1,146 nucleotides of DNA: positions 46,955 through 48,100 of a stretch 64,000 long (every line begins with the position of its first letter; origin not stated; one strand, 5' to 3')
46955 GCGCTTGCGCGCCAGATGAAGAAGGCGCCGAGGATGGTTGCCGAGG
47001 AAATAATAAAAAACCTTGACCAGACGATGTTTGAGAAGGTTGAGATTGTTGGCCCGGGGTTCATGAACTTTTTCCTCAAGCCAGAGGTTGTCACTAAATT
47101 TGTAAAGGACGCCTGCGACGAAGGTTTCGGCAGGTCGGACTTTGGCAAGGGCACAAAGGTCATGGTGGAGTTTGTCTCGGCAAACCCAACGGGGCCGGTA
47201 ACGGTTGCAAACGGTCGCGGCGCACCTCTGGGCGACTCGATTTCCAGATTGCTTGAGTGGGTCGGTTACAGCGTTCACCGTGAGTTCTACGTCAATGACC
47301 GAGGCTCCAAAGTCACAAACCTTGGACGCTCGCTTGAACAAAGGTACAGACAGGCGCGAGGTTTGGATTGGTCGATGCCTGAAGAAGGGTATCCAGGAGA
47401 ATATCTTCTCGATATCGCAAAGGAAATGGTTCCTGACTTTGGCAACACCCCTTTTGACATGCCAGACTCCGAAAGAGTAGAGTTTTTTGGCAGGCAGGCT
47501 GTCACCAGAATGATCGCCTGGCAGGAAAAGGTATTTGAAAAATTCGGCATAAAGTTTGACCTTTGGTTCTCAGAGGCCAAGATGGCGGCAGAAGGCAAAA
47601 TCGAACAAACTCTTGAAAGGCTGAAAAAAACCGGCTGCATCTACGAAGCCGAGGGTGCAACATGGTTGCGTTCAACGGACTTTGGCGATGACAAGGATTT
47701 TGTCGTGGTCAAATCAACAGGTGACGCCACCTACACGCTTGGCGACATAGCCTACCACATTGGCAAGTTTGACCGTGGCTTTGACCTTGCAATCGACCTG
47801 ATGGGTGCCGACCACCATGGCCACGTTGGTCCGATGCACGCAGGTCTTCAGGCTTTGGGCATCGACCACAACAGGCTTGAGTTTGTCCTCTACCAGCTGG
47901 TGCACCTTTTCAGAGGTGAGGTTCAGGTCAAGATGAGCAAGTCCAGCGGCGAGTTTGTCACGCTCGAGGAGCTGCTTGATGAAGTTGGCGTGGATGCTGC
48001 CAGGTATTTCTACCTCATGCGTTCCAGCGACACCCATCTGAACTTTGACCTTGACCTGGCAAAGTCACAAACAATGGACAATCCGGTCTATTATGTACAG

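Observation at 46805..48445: Arginyl-tRNA synthetase whose HIGH catalytic motif is replaced by TVAN while KMSKS is intact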

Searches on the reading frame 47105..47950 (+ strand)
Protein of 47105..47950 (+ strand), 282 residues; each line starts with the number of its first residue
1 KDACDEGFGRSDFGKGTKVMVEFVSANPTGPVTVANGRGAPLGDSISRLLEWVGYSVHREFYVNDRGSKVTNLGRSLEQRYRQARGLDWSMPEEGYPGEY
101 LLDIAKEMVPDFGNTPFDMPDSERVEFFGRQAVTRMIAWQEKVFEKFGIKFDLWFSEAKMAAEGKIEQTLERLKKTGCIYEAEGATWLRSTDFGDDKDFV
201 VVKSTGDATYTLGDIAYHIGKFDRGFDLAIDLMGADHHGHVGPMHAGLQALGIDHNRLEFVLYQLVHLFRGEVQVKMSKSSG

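Call 49: search_solved_structures(query=window:47105-47950:+, show_alignments=5, max_evalue=0.001)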
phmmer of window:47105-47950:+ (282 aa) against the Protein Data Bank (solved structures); distinct sequences matched with E-value up to 0.001: 8.
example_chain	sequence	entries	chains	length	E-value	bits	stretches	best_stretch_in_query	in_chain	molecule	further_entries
3fnr_A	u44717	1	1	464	1.2e-53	185.4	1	11-282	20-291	Arginyl-tRNA synthetase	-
2zue_A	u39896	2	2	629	3.5e-20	75.7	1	6-224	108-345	Arginyl-tRNA synthetase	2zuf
1bs2_A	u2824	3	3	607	2.1e-07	33.7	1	6-255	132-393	PROTEIN (ARGINYL-TRNA SYNTHETASE) | ARGINYL-TRNA SYNTHETASE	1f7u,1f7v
1iq0_A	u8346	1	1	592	4e-06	29.5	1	18-222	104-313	ARGINYL-TRNA SYNTHETASE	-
6ao8_A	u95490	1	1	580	2.4e-05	27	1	5-226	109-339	Arginine--tRNA ligase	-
4zaj_A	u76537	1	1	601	2.6e-05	26.9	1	13-79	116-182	Arginine--tRNA ligase, cytoplasmic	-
4q2t_A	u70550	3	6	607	2.6e-05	26.8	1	13-79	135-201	Arginine--tRNA ligase, cytoplasmic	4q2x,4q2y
4r3z_B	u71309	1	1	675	3.1e-05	26.6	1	13-79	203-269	Arginine--tRNA ligase, cytoplasmic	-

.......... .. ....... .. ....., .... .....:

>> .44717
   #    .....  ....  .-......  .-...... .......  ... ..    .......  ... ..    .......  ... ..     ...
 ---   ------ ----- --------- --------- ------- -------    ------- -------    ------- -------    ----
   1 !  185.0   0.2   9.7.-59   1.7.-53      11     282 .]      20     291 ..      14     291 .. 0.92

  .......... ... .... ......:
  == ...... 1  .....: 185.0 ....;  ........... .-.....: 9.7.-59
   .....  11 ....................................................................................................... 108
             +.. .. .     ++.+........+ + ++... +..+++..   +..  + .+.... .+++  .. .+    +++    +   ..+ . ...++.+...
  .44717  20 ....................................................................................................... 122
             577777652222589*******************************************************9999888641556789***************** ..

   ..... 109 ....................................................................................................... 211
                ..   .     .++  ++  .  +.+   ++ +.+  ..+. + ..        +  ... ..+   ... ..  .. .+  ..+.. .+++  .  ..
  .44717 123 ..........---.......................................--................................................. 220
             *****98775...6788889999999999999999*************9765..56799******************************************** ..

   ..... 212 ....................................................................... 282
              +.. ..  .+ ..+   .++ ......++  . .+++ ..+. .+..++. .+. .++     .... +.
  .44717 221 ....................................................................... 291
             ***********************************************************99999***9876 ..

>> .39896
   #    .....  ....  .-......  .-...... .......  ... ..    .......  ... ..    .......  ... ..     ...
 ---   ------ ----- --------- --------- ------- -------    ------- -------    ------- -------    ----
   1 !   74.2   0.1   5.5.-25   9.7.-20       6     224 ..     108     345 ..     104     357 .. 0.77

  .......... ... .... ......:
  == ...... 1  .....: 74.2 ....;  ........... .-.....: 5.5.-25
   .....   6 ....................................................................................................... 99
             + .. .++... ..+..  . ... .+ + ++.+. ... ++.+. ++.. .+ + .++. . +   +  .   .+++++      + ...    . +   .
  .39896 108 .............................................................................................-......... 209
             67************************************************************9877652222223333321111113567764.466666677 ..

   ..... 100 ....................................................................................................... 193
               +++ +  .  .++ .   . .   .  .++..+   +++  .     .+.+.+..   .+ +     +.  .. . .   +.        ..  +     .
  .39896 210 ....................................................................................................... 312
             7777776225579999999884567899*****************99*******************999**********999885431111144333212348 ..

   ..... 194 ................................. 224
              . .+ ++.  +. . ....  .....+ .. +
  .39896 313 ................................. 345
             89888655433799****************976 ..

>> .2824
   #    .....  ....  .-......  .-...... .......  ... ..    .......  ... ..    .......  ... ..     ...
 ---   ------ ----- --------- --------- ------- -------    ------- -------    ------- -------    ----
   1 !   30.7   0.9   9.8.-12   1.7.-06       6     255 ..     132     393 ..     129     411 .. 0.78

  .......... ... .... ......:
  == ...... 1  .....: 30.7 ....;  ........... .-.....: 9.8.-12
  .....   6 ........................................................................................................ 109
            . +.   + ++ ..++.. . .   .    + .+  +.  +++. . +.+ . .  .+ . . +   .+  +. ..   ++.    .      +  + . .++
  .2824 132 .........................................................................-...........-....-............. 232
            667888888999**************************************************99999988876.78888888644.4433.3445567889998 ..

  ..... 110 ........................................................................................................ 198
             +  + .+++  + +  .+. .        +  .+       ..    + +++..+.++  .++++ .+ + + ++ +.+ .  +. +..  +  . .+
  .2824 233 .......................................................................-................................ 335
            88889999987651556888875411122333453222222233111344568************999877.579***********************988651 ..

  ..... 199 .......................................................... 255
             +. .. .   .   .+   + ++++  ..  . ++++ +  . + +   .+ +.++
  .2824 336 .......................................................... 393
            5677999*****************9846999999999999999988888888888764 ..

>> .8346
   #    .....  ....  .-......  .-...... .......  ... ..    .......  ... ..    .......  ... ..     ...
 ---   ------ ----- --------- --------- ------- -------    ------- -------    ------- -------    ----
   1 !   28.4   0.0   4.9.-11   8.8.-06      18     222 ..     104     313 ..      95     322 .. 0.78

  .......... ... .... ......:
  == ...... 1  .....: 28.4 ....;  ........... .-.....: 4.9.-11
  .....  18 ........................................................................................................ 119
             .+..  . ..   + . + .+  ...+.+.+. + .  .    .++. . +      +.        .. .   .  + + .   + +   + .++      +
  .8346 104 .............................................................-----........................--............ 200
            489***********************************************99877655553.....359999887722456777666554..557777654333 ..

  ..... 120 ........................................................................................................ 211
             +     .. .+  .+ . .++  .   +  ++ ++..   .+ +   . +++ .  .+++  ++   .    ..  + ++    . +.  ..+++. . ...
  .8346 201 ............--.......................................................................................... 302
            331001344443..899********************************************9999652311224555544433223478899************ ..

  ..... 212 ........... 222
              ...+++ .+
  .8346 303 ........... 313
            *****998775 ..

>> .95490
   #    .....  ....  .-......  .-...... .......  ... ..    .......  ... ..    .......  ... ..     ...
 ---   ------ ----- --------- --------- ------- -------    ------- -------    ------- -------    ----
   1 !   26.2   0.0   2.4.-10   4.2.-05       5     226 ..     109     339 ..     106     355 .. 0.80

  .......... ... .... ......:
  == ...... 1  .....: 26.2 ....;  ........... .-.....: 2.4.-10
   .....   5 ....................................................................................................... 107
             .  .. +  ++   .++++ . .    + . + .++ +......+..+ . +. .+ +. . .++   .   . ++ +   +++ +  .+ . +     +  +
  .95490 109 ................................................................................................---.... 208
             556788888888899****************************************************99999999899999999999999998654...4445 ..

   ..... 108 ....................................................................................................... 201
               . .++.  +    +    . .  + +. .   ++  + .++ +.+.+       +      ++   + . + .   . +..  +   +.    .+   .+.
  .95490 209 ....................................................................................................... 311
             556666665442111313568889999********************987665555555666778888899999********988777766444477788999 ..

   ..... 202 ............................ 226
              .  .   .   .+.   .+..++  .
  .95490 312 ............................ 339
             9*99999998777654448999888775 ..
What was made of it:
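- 47300..47311 (+): R166-G167-S168-K169 of the N-D-x-G-x-Q active-site loop. K169 replaces a Gln that is otherwise nearly invariant; R166 replaces Ala (Trp in E. coli). R166 aligns with W and K169 with Q of the D-W-G-x-Q loop in the yeast and N. gonorrhoeae chains (call 49).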
